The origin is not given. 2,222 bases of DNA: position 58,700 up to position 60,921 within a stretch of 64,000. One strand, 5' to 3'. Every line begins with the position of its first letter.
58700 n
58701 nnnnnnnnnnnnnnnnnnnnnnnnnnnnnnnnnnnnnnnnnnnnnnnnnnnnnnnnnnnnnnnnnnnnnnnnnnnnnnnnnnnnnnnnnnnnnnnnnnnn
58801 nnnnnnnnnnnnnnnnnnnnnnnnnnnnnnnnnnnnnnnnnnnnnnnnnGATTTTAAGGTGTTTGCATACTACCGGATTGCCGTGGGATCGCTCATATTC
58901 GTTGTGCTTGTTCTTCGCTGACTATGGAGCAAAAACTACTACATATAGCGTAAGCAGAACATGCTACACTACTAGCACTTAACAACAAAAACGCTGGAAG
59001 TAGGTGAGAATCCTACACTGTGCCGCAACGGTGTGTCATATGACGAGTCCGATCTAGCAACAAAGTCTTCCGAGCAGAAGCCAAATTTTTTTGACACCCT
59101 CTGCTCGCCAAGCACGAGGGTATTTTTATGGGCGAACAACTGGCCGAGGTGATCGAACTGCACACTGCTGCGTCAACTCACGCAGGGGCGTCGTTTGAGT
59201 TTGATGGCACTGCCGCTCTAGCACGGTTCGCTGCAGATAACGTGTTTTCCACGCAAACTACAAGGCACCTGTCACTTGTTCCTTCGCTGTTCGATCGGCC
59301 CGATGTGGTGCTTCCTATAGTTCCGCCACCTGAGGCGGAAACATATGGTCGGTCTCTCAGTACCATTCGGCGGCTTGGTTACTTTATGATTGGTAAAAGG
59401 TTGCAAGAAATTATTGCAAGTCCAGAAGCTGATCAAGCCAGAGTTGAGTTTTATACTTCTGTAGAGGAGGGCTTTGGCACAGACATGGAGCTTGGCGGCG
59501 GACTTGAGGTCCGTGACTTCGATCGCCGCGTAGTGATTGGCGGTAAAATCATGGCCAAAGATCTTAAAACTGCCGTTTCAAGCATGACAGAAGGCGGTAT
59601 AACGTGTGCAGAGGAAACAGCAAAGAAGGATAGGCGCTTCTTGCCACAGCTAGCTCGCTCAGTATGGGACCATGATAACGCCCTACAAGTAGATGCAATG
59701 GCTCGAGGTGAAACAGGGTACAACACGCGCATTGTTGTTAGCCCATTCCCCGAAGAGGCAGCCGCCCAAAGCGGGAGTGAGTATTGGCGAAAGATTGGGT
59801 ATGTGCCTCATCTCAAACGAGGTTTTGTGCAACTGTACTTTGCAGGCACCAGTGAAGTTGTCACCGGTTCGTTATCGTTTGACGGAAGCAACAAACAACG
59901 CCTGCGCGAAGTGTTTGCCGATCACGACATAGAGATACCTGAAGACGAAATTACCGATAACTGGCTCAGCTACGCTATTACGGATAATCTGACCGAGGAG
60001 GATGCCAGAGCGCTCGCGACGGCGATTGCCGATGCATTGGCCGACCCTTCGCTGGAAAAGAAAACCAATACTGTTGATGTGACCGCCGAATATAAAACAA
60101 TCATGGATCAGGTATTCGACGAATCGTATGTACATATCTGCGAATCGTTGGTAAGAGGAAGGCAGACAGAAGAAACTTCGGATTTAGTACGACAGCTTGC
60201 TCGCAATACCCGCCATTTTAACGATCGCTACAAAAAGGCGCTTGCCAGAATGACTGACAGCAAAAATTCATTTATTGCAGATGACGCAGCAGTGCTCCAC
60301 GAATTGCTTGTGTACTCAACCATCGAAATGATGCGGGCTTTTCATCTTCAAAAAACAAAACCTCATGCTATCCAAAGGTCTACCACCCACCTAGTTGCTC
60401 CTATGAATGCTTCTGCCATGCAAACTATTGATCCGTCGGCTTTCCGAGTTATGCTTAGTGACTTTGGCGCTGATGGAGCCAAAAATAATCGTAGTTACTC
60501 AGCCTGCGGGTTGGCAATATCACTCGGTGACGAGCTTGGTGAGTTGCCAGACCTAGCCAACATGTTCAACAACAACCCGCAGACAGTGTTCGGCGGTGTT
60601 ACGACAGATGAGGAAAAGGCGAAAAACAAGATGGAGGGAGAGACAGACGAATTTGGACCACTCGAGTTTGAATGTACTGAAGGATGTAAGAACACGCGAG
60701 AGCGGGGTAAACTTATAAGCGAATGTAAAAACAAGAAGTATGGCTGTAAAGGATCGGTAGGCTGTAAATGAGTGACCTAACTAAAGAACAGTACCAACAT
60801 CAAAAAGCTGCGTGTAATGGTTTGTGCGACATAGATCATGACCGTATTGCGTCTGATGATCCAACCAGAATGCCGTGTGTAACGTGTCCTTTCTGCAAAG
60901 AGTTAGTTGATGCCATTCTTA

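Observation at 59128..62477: Orphan four-gene operon: two large unknown proteins bracketing two mini zinc-ribbon proteins, coupled to a NadD-like gene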

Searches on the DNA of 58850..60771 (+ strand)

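Call 84: search_rna_families(sources=[L001, L003, L004, L005, L007, L008, L016, L017, L018, L021, L022, L024, L015, L020], threshold=gathering)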
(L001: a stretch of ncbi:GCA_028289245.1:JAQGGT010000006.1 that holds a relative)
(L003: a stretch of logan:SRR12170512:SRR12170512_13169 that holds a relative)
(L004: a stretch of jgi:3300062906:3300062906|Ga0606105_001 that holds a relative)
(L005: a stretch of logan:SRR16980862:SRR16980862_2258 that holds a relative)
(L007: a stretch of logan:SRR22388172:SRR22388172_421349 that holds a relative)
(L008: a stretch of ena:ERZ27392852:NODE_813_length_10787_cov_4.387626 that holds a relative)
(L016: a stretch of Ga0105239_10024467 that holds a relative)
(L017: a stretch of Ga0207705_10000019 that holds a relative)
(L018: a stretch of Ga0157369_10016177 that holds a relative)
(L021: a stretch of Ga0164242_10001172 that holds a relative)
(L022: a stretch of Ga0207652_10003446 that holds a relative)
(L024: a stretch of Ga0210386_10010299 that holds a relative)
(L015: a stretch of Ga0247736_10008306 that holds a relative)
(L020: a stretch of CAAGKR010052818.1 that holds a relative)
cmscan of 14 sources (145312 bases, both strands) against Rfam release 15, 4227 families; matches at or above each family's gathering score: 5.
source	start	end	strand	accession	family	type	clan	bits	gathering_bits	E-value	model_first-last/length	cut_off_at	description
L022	647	724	+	RF01689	AdoCbl-II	Cis-reg; riboswitch;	CL00101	47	36.5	7.1e-08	1-81/81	no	AdoCbl-II (Cobalamin/B12) riboswitch aptamer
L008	4521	4599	+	RF01689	AdoCbl-II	Cis-reg; riboswitch;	CL00101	44.4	36.5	4.6e-07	1-81/81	no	AdoCbl-II (Cobalamin/B12) riboswitch aptamer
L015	342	422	+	RF01689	AdoCbl-II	Cis-reg; riboswitch;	CL00101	39.3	36.5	1.8e-05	1-81/81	no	AdoCbl-II (Cobalamin/B12) riboswitch aptamer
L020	711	784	+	RF01689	AdoCbl-II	Cis-reg; riboswitch;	CL00101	38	36.5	4.6e-05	1-81/81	no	AdoCbl-II (Cobalamin/B12) riboswitch aptamer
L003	5857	5921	+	RF00174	Cobalamin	Cis-reg; riboswitch;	CL00101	33.7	31.5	0.00018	47-167/189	no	Cobalamin riboswitch aptamer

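Call 85: search_rna_families(sources=[L001, L004, L005, L007], threshold=evalue, max_evalue=1)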
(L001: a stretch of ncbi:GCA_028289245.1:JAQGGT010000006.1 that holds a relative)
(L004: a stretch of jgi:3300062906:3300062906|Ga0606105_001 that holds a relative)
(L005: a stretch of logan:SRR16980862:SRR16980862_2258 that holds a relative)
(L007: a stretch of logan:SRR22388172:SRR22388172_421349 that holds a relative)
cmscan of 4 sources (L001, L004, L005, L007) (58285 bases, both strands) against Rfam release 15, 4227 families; matches with E-value up to 1: 4.
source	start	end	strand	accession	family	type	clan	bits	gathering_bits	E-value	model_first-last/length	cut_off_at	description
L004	5854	5923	+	RF01482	AdoCbl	Cis-reg; riboswitch;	CL00101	36.5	50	0.0045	25-96/149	no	AdoCbl (Cobalamin/B12) riboswitch aptamer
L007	6008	6129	+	RF01482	AdoCbl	Cis-reg; riboswitch;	CL00101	35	50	0.0099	1-149/149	no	AdoCbl (Cobalamin/B12) riboswitch aptamer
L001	5896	5970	+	RF00174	Cobalamin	Cis-reg; riboswitch;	CL00101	28.8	31.5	0.0017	47-167/189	no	Cobalamin riboswitch aptamer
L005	6219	6327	+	RF00174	Cobalamin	Cis-reg; riboswitch;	CL00101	22.8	31.5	0.093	47-167/189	no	Cobalamin riboswitch aptamer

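Call 86: search_rna_families(sources=[L016, L017, L018, L021, L024, L014, L019, L025, L026], threshold=evalue, max_evalue=1)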
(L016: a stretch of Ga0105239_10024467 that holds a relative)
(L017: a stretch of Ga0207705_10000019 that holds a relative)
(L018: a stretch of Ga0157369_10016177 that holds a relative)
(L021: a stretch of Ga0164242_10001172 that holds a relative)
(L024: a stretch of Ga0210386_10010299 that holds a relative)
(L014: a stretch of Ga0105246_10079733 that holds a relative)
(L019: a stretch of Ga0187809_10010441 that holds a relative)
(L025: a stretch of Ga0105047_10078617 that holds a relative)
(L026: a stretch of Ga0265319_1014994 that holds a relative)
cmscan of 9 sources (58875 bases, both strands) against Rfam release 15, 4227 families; matches with E-value up to 1: 9.
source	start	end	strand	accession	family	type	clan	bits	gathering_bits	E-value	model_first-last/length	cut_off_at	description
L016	1616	1688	+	RF01482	AdoCbl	Cis-reg; riboswitch;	CL00101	47.4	50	1.3e-05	24-97/149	no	AdoCbl (Cobalamin/B12) riboswitch aptamer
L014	321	398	+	RF01689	AdoCbl-II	Cis-reg; riboswitch;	CL00101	45.4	36.5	9.6e-08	1-81/81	no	AdoCbl-II (Cobalamin/B12) riboswitch aptamer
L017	5789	5908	+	RF01482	AdoCbl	Cis-reg; riboswitch;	CL00101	44.2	50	7.3e-05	1-149/149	no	AdoCbl (Cobalamin/B12) riboswitch aptamer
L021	2858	2981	+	RF01482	AdoCbl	Cis-reg; riboswitch;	CL00101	42.7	50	0.00016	1-149/149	no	AdoCbl (Cobalamin/B12) riboswitch aptamer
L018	3013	3089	+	RF01689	AdoCbl-II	Cis-reg; riboswitch;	CL00101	34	36.5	0.00032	1-81/81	no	AdoCbl-II (Cobalamin/B12) riboswitch aptamer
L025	1532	1689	+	RF00174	Cobalamin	Cis-reg; riboswitch;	CL00101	33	31.5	0.00011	1-189/189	no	Cobalamin riboswitch aptamer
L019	837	900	+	RF00174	Cobalamin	Cis-reg; riboswitch;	CL00101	29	31.5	0.0016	47-167/189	no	Cobalamin riboswitch aptamer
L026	1632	1760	+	RF00174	Cobalamin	Cis-reg; riboswitch;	CL00101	27.7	31.5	0.0037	1-189/189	no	Cobalamin riboswitch aptamer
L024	2417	2542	+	RF00174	Cobalamin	Cis-reg; riboswitch;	CL00101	26.7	31.5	0.0074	1-189/189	no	Cobalamin riboswitch aptamer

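Call 87: search_rna_families(source=window, start=58850, end=59200, threshold=evalue, max_evalue=10, show_alignments=2)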
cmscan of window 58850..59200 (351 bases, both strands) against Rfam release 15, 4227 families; matches with E-value up to 10: 3.
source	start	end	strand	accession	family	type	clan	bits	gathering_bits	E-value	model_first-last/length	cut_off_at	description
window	58977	59092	+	RF01482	AdoCbl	Cis-reg; riboswitch;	CL00101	33.7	50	0.00012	1-149/149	no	AdoCbl (Cobalamin/B12) riboswitch aptamer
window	59026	59106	+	RF01185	snR75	Gene; snRNA; snoRNA; CD-box;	CL00045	12.7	40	2.8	1-88/88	no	Small nucleolar RNA snR75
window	58989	59164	-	RF01508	BYDV_5_UTR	Cis-reg;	-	10.1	75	7.7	1-149/149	no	Barley yellow dwarf virus 5'UTR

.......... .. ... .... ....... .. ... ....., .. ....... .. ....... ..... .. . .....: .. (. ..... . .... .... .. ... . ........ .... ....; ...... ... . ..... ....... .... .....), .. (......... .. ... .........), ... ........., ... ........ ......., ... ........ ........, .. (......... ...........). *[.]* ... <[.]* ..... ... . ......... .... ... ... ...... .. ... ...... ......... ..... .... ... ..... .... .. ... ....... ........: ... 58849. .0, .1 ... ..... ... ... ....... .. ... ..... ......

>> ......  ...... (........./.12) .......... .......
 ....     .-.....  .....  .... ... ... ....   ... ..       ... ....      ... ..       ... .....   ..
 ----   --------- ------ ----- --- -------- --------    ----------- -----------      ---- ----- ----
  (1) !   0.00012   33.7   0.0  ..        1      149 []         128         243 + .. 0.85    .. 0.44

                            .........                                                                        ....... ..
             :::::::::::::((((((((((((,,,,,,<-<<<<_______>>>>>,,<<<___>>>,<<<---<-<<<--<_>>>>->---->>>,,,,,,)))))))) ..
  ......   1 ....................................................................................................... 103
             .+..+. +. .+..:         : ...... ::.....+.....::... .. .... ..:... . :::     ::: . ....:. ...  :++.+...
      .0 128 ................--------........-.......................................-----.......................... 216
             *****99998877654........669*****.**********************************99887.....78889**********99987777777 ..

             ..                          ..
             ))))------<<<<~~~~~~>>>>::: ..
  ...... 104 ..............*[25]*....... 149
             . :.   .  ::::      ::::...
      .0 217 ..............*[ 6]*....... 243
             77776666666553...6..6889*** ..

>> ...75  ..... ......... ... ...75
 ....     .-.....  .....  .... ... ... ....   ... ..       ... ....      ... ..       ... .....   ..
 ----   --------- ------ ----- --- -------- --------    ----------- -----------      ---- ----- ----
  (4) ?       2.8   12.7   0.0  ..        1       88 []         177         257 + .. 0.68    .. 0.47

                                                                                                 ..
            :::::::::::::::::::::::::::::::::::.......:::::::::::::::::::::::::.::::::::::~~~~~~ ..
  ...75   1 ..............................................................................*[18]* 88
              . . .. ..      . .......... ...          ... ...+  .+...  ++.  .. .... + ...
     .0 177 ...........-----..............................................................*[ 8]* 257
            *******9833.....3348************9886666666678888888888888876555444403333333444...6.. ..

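Call 100: build_rna_model(alignment_id=A6)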
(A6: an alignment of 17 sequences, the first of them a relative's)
Model R1 built from alignment A6 (17 sequences, 127 columns); structure: RNAalifold consensus.
model positions 109; base pairs 23; branch points 3; effective number of sequences 1.86; information 0.59 bits per position. Calibrated on 0.2 Mb of random sequence (short: E-values are rough).
structure used (alignment columns):
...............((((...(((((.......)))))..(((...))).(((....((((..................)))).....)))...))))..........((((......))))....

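Call 101: search_with_rna_model(model_id=R1, sources=[window, L005, L010, L011, L012, L013, L037, L039], max_evalue=1, show_alignments=2)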
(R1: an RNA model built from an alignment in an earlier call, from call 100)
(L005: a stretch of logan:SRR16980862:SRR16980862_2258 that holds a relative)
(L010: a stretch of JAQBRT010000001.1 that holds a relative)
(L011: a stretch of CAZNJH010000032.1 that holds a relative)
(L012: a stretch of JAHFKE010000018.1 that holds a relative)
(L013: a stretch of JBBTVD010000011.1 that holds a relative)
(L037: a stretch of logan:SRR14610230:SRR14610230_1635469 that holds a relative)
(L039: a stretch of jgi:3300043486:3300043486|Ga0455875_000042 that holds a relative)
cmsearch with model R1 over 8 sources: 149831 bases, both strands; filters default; matches with E-value up to 1: 2.
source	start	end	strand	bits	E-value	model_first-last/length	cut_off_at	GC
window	58982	59084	+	92.7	3.9e-22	1-109/109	no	0.49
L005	6204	6352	+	63.7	1.7e-14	1-109/109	no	0.4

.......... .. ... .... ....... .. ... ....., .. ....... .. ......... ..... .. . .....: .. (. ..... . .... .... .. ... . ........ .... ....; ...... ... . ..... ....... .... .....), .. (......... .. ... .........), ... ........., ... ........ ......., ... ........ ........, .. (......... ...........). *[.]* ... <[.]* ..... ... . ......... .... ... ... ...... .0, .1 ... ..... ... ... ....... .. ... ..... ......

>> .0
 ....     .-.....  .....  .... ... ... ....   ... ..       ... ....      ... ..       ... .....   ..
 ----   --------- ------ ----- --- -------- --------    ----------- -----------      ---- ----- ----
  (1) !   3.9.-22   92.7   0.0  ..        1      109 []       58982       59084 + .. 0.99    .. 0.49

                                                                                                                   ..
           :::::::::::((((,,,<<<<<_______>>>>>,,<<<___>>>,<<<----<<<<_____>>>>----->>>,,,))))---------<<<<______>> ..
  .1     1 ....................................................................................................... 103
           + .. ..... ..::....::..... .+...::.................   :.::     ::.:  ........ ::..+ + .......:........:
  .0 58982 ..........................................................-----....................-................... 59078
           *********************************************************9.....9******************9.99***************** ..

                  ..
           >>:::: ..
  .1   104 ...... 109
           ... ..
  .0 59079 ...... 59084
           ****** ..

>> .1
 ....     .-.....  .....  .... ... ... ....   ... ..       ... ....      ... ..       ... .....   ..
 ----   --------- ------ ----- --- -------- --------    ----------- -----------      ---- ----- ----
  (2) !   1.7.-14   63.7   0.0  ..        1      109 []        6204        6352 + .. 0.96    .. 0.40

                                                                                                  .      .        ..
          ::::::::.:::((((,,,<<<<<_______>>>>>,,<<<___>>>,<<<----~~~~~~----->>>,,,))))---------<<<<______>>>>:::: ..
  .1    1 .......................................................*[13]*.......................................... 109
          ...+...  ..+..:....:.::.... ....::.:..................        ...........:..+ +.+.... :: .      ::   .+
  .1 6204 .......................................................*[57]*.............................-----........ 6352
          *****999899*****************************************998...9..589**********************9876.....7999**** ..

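Call 106: search_with_rna_model(model_id=R1, sources=[L001, L003, L004, L007, L008, L014, L015, L016, L017, L018, L019, L020, L021, L022, L024, L025, L026, L027, L028, L029, L030, L031, L032, L033, L034, L035, L036], max_evalue=0.1)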
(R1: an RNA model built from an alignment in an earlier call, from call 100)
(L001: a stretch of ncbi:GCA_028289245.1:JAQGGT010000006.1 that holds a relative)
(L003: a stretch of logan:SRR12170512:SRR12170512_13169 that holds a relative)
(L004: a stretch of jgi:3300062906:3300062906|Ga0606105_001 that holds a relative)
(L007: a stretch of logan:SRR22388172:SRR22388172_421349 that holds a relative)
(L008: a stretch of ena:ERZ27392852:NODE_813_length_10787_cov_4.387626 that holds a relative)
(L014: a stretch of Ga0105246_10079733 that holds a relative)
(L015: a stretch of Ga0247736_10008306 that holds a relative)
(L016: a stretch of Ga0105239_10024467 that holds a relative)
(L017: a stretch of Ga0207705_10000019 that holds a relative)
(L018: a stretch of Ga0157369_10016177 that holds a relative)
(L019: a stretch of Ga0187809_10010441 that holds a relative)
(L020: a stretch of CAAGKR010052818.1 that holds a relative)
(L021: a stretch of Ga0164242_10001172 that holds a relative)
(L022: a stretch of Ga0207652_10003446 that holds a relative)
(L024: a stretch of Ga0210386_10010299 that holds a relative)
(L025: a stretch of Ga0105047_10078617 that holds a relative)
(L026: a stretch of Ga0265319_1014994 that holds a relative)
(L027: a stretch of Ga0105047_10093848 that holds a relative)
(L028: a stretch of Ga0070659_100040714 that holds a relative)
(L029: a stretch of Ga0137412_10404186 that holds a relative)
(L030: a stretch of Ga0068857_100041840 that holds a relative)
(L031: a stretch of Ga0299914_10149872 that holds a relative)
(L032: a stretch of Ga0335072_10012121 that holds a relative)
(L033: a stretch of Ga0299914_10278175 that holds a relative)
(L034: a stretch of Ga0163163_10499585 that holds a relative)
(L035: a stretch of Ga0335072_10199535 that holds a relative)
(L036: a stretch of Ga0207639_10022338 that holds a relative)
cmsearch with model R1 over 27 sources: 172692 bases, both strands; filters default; matches with E-value up to 0.1: 21.
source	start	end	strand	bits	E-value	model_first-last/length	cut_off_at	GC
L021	2860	2968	+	118.6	6.6e-29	1-109/109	no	0.5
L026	1659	1770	+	114.9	6.3e-28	1-109/109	no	0.53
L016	1606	1714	+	114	1.1e-27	1-109/109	no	0.53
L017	5791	5900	+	111.7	4.4e-27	1-109/109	no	0.45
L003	5843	5950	+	111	7e-27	1-109/109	no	0.49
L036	4066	4175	+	110.3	1e-26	1-109/109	no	0.54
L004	5842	5950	+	107.6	5.5e-26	1-109/109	no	0.46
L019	823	928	+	104.3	4e-25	1-109/109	no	0.48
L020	714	807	+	104.3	4e-25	1-109/109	no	0.47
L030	3222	3327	+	102.6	1.1e-24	1-109/109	no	0.47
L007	6011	6122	+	101.4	2.3e-24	1-109/109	no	0.47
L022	651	744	+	99.6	6.8e-24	1-109/109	no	0.52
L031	1338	1446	+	94.2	1.8e-22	1-109/109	no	0.5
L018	3017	3109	+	94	2.1e-22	1-109/109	no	0.52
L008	4525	4617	+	90.7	1.5e-21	1-109/109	no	0.49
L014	323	417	+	90.1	2.2e-21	1-109/109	no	0.44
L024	2439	2561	+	87.5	1.1e-20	1-109/109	no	0.53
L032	5169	5287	+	86.1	2.5e-20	1-109/109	no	0.42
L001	5881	5999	+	85.4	3.8e-20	1-109/109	no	0.51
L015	346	443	+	79.7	1.2e-18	1-109/109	no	0.48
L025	1559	1664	+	60.5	1.4e-13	1-109/109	no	0.5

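Call 108: search_with_rna_model(model_id=R1, source=L029, filters=off, max_evalue=10)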
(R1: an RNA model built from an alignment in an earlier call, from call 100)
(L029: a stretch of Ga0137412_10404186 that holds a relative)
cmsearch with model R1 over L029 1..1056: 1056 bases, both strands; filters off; matches with E-value up to 10: 3.
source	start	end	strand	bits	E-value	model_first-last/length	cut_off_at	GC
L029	164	191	-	4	0.66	48-75/109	no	0.64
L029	290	334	-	0.5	5.4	1-109/109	no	0.6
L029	716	778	-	-0.4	9.4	1-109/109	no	0.56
